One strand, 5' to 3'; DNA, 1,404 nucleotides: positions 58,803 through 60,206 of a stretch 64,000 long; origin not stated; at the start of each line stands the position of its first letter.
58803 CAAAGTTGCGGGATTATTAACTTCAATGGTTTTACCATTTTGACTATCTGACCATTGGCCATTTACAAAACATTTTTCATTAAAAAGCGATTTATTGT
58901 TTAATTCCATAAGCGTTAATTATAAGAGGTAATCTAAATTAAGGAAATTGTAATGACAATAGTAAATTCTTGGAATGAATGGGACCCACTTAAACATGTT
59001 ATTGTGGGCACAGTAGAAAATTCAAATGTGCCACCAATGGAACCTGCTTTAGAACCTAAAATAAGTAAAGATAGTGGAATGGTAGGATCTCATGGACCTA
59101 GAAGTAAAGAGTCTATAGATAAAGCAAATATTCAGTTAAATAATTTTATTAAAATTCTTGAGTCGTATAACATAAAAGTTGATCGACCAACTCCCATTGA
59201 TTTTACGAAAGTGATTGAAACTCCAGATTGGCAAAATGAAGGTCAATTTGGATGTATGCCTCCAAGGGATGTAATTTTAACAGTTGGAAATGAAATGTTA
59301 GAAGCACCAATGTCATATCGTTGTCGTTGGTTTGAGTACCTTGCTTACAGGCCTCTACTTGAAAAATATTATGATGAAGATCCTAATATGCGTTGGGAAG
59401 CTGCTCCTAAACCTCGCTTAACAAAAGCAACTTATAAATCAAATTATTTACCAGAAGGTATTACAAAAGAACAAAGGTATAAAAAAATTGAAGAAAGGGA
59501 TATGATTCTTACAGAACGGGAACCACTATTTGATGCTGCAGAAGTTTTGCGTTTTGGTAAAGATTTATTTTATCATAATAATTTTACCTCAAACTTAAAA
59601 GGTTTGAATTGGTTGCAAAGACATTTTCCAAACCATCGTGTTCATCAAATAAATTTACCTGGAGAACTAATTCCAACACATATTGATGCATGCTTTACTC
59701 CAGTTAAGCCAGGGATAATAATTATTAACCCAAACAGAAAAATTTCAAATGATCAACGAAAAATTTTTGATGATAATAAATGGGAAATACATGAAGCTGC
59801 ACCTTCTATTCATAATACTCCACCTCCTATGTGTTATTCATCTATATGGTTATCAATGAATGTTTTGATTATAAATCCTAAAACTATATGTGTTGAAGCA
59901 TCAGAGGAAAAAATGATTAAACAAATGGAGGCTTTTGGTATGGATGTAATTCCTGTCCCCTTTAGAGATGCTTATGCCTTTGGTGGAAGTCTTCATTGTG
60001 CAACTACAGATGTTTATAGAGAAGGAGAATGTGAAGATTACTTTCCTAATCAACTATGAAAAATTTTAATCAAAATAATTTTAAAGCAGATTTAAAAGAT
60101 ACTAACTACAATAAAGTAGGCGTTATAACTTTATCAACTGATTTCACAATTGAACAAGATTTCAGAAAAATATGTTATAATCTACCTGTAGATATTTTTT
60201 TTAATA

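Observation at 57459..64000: Non-canonical eutABC-like operon led by an arginine:glycine-amidinotransferase homologue and followed by a long CysK-fold enzyme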

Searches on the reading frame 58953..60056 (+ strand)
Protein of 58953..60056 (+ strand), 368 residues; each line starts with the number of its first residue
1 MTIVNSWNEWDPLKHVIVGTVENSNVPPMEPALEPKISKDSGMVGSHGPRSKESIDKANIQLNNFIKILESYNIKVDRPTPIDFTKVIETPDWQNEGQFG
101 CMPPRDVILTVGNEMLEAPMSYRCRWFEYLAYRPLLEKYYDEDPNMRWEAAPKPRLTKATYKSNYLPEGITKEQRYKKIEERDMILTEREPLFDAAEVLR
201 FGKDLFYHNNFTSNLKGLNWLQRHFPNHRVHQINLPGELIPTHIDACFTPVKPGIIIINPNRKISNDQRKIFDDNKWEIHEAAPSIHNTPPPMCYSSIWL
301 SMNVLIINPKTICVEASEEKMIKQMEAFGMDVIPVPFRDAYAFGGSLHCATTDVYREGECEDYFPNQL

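Call 5: search_protein_families(library=pfam, proteins=[window:58953-60056:+], max_evalue=0.01)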
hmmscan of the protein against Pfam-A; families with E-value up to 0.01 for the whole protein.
window:58953-60056:+ (368 aa): 1 family
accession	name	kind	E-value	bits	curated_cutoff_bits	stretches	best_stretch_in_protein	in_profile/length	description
PF04371.20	PAD_porph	-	0.0058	16.3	25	0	242-353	191-319/321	Porphyromonas-type peptidyl-arginine deiminase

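Call 6: search_protein_families(library=ncbifam, proteins=[window:58953-60056:+], max_evalue=0.01)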
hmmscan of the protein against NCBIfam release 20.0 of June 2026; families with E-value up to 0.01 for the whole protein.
window:58953-60056:+ (368 aa): 0 families

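Call 11: find_homologous_proteins(query=window:58953-60056:+)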
Query window:58953-60056:+ (368 aa): 2675 proteins with E <= 0.001 among 4040 candidates; the best 120 are listed.
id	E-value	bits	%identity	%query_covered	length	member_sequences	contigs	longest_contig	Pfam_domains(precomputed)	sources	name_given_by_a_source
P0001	2.2e-244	829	94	100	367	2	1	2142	-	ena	-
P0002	2.8e-244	829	94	100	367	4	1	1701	-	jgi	-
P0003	4.7e-244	828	94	100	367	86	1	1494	-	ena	-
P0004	2.6e-243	825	93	100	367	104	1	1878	-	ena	-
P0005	4.0e-243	825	94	100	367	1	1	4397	-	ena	-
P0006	5.4e-243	824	93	100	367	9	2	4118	-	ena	-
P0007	2.3e-242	822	93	100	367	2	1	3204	-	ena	-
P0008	3.3e-237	805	89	100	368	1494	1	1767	-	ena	-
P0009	2.0e-235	799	88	100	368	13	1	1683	-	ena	-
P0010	1.8e-234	796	90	100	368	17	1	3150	-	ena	-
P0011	4.2e-234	795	89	100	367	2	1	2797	-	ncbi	-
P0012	7.1e-234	794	88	100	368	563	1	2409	-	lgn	-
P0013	2.8e-233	792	88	100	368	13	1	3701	-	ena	-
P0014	3.0e-233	792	88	100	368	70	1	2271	-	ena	-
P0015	2.9e-230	782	88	100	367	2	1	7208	-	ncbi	-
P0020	1.5e-226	770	86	100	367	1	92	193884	-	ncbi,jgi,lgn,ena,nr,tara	ncbi:serine/threonine protein kinase [Pelagibacteraceae bacterium]|nr:serine/threonine protein kinas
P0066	9.4e-169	580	65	99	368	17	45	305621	-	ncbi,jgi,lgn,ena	jgi:glycine amidinotransferase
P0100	6.9e-165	567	63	99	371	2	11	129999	-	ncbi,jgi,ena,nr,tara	ncbi:MAG: Inosamine-phosphate amidinotransferase 1 [Alphaproteobacteria bacterium MarineAlpha5_Bin9]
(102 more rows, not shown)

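Call 12: find_encoding_contigs(protein=P0020, flank=10000, max_places=5)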
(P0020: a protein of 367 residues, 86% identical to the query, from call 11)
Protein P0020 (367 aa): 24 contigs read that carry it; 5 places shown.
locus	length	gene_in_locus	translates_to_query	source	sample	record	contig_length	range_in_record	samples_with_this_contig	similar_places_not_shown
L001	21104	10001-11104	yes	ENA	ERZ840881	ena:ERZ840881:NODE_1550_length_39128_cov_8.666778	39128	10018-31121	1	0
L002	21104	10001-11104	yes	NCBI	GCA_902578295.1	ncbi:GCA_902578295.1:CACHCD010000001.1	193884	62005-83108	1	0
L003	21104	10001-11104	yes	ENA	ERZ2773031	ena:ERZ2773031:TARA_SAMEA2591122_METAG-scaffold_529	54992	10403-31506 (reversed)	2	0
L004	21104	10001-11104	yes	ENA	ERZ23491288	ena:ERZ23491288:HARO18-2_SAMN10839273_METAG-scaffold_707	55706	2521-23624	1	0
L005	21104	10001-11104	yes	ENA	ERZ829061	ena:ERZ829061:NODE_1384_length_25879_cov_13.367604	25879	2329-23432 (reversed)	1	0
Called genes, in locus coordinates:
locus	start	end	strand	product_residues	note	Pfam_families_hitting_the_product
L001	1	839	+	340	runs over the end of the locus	PF01193:RNA_pol_L, PF01000:RNA_pol_A_bac, PF03118:RNA_pol_A_CTD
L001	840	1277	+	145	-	PF01196:Ribosomal_L17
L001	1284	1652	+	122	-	PF02537:CRCB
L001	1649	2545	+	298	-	PF01479:S4 (weak), PF00849:PseudoU_synth_2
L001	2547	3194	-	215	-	PF21948:LplA-B_cat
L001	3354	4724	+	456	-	PF03448:MgtE_N, PF00571:CBS (weak), PF01769:MgtE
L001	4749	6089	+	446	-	PF04107:GCS2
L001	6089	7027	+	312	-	PF02951:GSH-S_N, PF14398:ATPgrasp_YheCD (weak), PF02955:GSH-S_ATP, PF08443:RimK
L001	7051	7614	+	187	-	PF02632:BioY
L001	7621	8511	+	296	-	PF00480:ROK, PF01869:BcrAD_BadFG (faint), PF02685:Glucokinase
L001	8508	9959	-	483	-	PF00171:Aldedh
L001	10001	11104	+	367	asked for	-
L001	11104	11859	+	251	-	PF17645:Amdase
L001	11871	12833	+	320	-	PF00291:PALP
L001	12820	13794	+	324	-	PF02423:OCD_Mu_crystall, PF01488:Shikimate_DH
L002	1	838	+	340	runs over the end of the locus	PF01193:RNA_pol_L, PF01000:RNA_pol_A_bac, PF03118:RNA_pol_A_CTD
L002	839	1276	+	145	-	PF01196:Ribosomal_L17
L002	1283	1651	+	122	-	PF02537:CRCB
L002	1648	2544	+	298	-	PF01479:S4 (weak), PF00849:PseudoU_synth_2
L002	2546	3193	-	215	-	PF21948:LplA-B_cat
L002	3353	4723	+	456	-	PF03448:MgtE_N, PF00571:CBS (weak), PF01769:MgtE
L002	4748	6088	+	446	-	PF04107:GCS2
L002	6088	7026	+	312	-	PF02951:GSH-S_N, PF14398:ATPgrasp_YheCD (weak), PF02955:GSH-S_ATP, PF08443:RimK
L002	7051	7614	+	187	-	PF02632:BioY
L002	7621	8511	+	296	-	PF00480:ROK, PF01869:BcrAD_BadFG (faint), PF02685:Glucokinase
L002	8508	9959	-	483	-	PF00171:Aldedh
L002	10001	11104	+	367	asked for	-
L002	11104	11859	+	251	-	PF17645:Amdase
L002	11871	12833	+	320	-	PF00291:PALP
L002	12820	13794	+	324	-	PF02423:OCD_Mu_crystall, PF01488:Shikimate_DH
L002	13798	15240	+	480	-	PF00291:PALP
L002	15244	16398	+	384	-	PF01546:Peptidase_M20, PF07687:M20_dimer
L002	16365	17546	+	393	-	PF01321:Creatinase_N, PF00557:Peptidase_M24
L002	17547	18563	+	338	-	PF05544:Pro_racemase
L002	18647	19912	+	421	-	PF01266:DAO, PF06100:MCRA (faint), PF13450:NAD_binding_8 (weak), PF13738:Pyr_redox_3 (faint)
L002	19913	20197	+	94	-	PF04267:SoxD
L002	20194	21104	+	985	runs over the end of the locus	PF13510:Fer2_4, PF00890:FAD_binding_2 (weak), PF01266:DAO (weak), PF07992:Pyr_redox_2, PF12831:FAD_oxidored, PF17806:SO_alpha_A3, PF01571:GCV_T, PF08669:GCV_T_C, +3 more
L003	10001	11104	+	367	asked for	-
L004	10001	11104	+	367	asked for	-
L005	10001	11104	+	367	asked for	-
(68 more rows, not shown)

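Call 14: search_protein_families(library=ncbifam, proteins=[L002:13798-15237:+, L002:15244-16395:+, L002:16365-17543:+, L002:17547-18560:+, L002:18647-19909:+, L002:19913-20194:+], max_evalue=0.001)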
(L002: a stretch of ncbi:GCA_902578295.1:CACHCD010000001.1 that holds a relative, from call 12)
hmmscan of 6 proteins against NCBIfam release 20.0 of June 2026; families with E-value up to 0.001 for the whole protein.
L002:13798-15237:+ (480 aa): 7 families
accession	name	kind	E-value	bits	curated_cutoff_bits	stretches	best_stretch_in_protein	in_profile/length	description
TIGR01139.1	cysK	equivalog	1.7e-20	73.5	350.95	1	124-315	58-242/298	cysteine synthase A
TIGR01136.1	cysKM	subfamily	9.9e-20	71.1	344.15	1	125-316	59-243/299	cysteine synthase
NF007989.0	PRK10717.1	equivalog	2.9e-14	52.9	387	1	128-315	70-262/334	cysteine synthase A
NF008735.0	PRK11761.1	equivalog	1.6e-09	37.4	413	1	139-318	79-242/296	cysteine synthase CysM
TIGR01138.1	cysM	equivalog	8.4e-07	28.8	394.2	1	140-387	76-286/290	cysteine synthase B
TIGR03945.1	PLP_SbnA_fam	equivalog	1.8e-05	24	349.95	1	101-315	37-244/304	2,3-diaminopropionate biosynthesis protein SbnA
TIGR01137.1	cysta_beta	equivalog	5.6e-05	22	510.25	1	127-312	66-251/457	cystathionine beta-synthase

L002:15244-16395:+ (384 aa): 17 families
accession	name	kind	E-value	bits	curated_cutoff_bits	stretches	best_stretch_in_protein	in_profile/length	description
TIGR01891.1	amidohydrolases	subfamily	3.7e-93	312.6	153.75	1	10-371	1-366/366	amidohydrolase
NF038260.1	ectoine_DoeB_2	equivalog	6.7e-93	311.6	550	1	10-378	8-375/378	N(2)-acetyl-L-2,4-diaminobutanoate deacetylase DoeB2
NF040868.1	carboxypep_CpsA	equivalog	2e-91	306.7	500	1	3-378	8-385/391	carboxypeptidase CpsA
TIGR01246.1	dapE_proteo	equivalog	2.9e-09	36.4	361.8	1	15-308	6-305/370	succinyl-diaminopimelate desuccinylase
TIGR01910.1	DapE-ArgE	subfamily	1.2e-08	34.6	217.6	1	100-307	107-313/373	ArgE/DapE family deacylase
NF009555.0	PRK13004.1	equivalog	4.3e-08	32.4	321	1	5-286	12-289/399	YgeY family selenium metabolism-linked hydrolase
NF006769.0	PRK09290.1-3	subfamily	8.3e-07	28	452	1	182-308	220-346/417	allantoate amidohydrolase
TIGR01892.1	AcOrn-deacetyl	equivalog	1.1e-06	27.9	297.7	1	96-292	97-288/365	acetylornithine deacetylase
NF010589.0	PRK13983.1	equivalog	3e-06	26.4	333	1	51-290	72-323/409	M20 family metallo-hydrolase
NF006771.0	PRK09290.1-5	subfamily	1.5e-05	23.7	399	1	182-308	218-344/413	allantoate amidohydrolase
NF006400.0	PRK08651.1-3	equivalog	2.7e-05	23.1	374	1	105-299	130-329/410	succinyl-diaminopimelate desuccinylase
NF006775.0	PRK09290.2-5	equivalog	3.7e-05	22.6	479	1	177-303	217-343/419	allantoate amidohydrolase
NF006365.0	PRK08588.1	subfamily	3.9e-05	23.1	289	1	116-314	124-319/383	succinyl-diaminopimelate desuccinylase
NF006401.0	PRK08651.1-4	equivalog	0.00011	21.4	381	1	110-263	123-260/376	succinyl-diaminopimelate desuccinylase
TIGR01879.1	hydantase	subfamily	0.00015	20.8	204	1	180-297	208-326/401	hydantoinase/carbamoylase family amidase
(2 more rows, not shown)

L002:16365-17543:+ (393 aa): 11 families
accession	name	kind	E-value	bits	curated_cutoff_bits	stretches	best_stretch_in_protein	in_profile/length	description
NF040821.1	dipep_PepQ_Arch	equivalog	2e-24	86.3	630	1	17-386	3-343/346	Xaa-Pro dipeptidase PepQ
NF038259.1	ectoine_DoeA_2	exception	8.1e-15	54.4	575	1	13-381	14-376/386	ectoine hydrolase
TIGR02993.1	ectoine_eutD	equivalog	2.8e-14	53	613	1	139-384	147-383/391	ectoine hydrolase DoeA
NF007310.0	PRK09795.1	equivalog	2.7e-12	46.2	393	1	144-384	121-351/361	aminopeptidase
NF011174.0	PRK14576.1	subfamily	3.2e-10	39.5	487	1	111-385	137-398/405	putative endopeptidase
NF011173.0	PRK14575.1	equivalog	1.8e-09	37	850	1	108-385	135-399/406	putative peptidase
NF043017.1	DimsulpropLyDddP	equivalog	2.9e-09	36.2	600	1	264-384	308-436/443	dimethylsulfonioproprionate lyase DddP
TIGR00500.1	met_pdase_I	equivalog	7.5e-07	28.9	171.35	1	150-355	3-200/247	type I methionyl aminopeptidase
NF010133.0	PRK13607.1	equivalog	4.4e-06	25.8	339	1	132-200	142-211/443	Xaa-Pro dipeptidase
NF011720.0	PRK15173.1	subfamily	5.9e-06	25.5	420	1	109-385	73-336/343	peptidase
NF008131.0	PRK10879.1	equivalog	5.4e-05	22.1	465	0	143-306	166-313/438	Xaa-Pro aminopeptidase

L002:17547-18560:+ (338 aa): 6 families
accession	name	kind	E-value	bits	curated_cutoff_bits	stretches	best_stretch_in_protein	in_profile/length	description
NF047722.1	T3LHypDht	equivalog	4.7e-126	420.5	550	1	4-337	7-340/341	trans-3-hydroxy-L-proline dehydratase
NF010576.0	PRK13969.1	equivalog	1.3e-66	224.9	556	1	3-332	6-334/335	proline racemase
NF010578.0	PRK13971.1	equivalog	2.6e-59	201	376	1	6-332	8-332/333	4-hydroxyproline epimerase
NF045511.1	TransHydProDhtase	equivalog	4.4e-51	174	540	1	7-330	10-332/335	trans-3-hydroxy-L-proline dehydratase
NF052296.1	HdxProlEpimProt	equivalog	4e-38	131.5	450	1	7-330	4-308/309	4-hydroxyproline epimerase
NF010577.0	PRK13970.1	equivalog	1.3e-22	80.5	442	1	1-329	2-308/311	4-hydroxyproline epimerase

L002:18647-19909:+ (421 aa): 25 families
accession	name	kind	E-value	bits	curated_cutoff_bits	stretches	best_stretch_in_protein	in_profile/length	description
TIGR01373.1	soxB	subfamily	3.4e-181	602.5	529.45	1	3-410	1-407/407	sarcosine oxidase subunit beta family protein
TIGR02352.1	thiamin_ThiO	equivalog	4.7e-21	75.3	250.8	1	35-388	1-350/351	glycine oxidase ThiO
NF008425.0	PRK11259.1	equivalog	7e-18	64.7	257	1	31-232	3-197/377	N-methyl-L-tryptophan oxidase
NF001933.0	PRK00711.1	subfamily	4.8e-17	62.1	383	1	322-405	336-419/429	D-amino acid dehydrogenase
TIGR01377.1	soxA_mon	subfamily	7.4e-16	57.9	479.65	1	33-258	1-217/381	amino oxidase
NF050086.1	pipecolate_AmaA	exception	2.1e-15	56.3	600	2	30-82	23-73/425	L-pipecolate oxidase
TIGR03329.1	Phn_aa_oxid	hypoth_equivalog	3.3e-10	39.4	632.8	1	31-78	23-70/460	putative aminophosphonate oxidoreductase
NF008726.1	PRK11728.1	equivalog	9.8e-08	31.2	299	1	33-231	1-193/389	L-2-hydroxyglutarate oxidase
NF010584.0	PRK13977.1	equivalog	3.9e-07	28.9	567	1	24-102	14-93/577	oleate hydratase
NF004991.0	PRK06370.1-3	subfamily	2e-06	26.7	620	1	22-71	25-72/509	FAD-containing oxidoreductase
NF058655.1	CrtID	equivalog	7e-06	25.2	640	0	35-91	1-61/478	bifunctional phytoene desaturase/3,4-desaturase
NF053556.1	prodigi_MAP_PigB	equivalog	1.6e-05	23.5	850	1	25-77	147-195/659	prodigiosin MAP biosynthesis oxidoreductase PigB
TIGR00562.1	proto_IX_ox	equivalog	1.9e-05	23.4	97.85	1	33-72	3-42/470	protoporphyrinogen oxidase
NF033460.1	glycerol3P_ox_II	equivalog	3.6e-05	23.1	460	0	32-66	1-33/361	type 2 glycerol-3-phosphate oxidase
TIGR01813.1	flavo_cyto_c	subfamily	7.7e-05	21.6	285.45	1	34-77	1-43/444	flavocytochrome c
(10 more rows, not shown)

L002:19913-20194:+ (94 aa): 1 family
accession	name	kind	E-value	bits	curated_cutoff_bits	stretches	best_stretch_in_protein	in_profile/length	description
TIGR01374.1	soxD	subfamily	8.7e-30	102.8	116.5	1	4-80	2-79/83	sarcosine oxidase subunit delta family protein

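Call 15: search_solved_structures(query=window:58953-60056:+, max_evalue=0.01, show_alignments=2)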
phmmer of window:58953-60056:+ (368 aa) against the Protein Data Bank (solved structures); distinct sequences matched with E-value up to 0.01: 7.
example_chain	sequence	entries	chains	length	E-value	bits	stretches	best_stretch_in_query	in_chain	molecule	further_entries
1jdx_A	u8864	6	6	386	2.1e-72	248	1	4-364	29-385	PROTEIN (L-ARGININE:GLYCINE AMIDINOTRANSFERASE)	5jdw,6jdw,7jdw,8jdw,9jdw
1jdw_A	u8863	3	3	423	2.8e-72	247.5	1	4-364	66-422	L-ARGININE:GLYCINE AMIDINOTRANSFERASE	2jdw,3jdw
2jdx_A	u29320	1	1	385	3e-71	244.2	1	4-364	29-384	PROTEIN (L-ARGININE:GLYCINE AMIDINOTRANSFERASE)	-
4jdw_A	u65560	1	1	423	4.9e-71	243.4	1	4-364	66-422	L-ARGININE:GLYCINE AMIDINOTRANSFERASE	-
6u1r_A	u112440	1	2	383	3.7e-67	230.7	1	4-364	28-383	SxtG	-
5wpi_A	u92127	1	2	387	1.9e-57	198.7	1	5-363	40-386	HsvA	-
1bwd_A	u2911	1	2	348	1.5e-54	189.1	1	3-363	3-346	PROTEIN (INOSAMINE-PHOSPHATE AMIDINOTRANSFERASE)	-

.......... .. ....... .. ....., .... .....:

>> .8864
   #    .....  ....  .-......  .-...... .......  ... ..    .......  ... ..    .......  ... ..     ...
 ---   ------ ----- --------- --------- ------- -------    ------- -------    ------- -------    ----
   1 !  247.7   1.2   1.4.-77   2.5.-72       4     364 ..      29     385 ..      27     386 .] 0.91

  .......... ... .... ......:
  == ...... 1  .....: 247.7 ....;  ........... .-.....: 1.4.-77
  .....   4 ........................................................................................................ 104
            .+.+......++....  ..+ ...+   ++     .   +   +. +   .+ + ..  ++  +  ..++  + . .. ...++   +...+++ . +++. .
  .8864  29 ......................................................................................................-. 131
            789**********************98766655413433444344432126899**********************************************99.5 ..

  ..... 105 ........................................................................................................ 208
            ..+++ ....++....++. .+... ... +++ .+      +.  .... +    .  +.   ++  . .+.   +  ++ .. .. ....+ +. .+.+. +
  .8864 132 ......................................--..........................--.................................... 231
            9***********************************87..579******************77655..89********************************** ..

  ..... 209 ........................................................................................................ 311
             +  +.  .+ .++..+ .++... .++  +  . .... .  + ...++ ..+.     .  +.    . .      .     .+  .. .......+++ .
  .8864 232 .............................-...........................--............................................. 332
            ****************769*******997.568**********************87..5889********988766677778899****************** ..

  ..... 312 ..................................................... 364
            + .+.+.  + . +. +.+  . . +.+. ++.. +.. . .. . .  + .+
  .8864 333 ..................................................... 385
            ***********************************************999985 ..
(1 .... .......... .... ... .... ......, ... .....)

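Call 16: search_solved_structures(query=L002:13798-15237:+, max_evalue=0.01, show_alignments=1)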
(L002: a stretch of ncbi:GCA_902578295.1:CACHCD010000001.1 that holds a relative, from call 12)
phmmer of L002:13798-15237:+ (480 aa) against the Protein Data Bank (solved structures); distinct sequences matched with E-value up to 0.01: 39.
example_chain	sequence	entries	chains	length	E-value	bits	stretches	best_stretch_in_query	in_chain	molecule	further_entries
9jxu_A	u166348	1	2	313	1.1e-14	57.5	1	127-387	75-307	Cysteine synthase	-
3fca_A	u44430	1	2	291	4.6e-13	52.2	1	127-388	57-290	Cysteine synthase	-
1o58_A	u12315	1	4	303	5.4e-13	52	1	127-388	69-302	O-acetylserine sulfhydrylase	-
8b9y_A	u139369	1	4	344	1.4e-11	47.3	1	132-312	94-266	Cysteine synthase, putative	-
8srt_A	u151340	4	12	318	3.4e-11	46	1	126-312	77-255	Cysteine synthase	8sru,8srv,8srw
8t2c_A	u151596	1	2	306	3.6e-11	46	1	126-312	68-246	Cysteine synthase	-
2egu_A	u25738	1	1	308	2.3e-10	43.3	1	126-311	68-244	Cysteine synthase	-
8b9w_A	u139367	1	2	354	4.6e-10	42.3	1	131-387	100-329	Putative cysteine synthase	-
2isq_A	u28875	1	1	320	2.2e-09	40.1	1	127-314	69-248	Cysteine synthase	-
1z7w_A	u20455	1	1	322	2.3e-09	40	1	127-314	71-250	Cysteine synthase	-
7n2t_A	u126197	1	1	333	2.3e-09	40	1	126-313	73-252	Cysteine synthase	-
1z7y_A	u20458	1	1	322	2.3e-09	40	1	127-314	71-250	Cysteine synthase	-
4aec_A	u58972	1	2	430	2.5e-08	36.6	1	126-312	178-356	CYSTEINE SYNTHASE, MITOCHONDRIAL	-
8b9m_A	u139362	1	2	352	2.6e-08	36.6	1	129-300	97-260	Cysteine synthase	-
3spx_A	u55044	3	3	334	4.2e-08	35.9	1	129-300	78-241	O-acetyl serine sulfhydrylase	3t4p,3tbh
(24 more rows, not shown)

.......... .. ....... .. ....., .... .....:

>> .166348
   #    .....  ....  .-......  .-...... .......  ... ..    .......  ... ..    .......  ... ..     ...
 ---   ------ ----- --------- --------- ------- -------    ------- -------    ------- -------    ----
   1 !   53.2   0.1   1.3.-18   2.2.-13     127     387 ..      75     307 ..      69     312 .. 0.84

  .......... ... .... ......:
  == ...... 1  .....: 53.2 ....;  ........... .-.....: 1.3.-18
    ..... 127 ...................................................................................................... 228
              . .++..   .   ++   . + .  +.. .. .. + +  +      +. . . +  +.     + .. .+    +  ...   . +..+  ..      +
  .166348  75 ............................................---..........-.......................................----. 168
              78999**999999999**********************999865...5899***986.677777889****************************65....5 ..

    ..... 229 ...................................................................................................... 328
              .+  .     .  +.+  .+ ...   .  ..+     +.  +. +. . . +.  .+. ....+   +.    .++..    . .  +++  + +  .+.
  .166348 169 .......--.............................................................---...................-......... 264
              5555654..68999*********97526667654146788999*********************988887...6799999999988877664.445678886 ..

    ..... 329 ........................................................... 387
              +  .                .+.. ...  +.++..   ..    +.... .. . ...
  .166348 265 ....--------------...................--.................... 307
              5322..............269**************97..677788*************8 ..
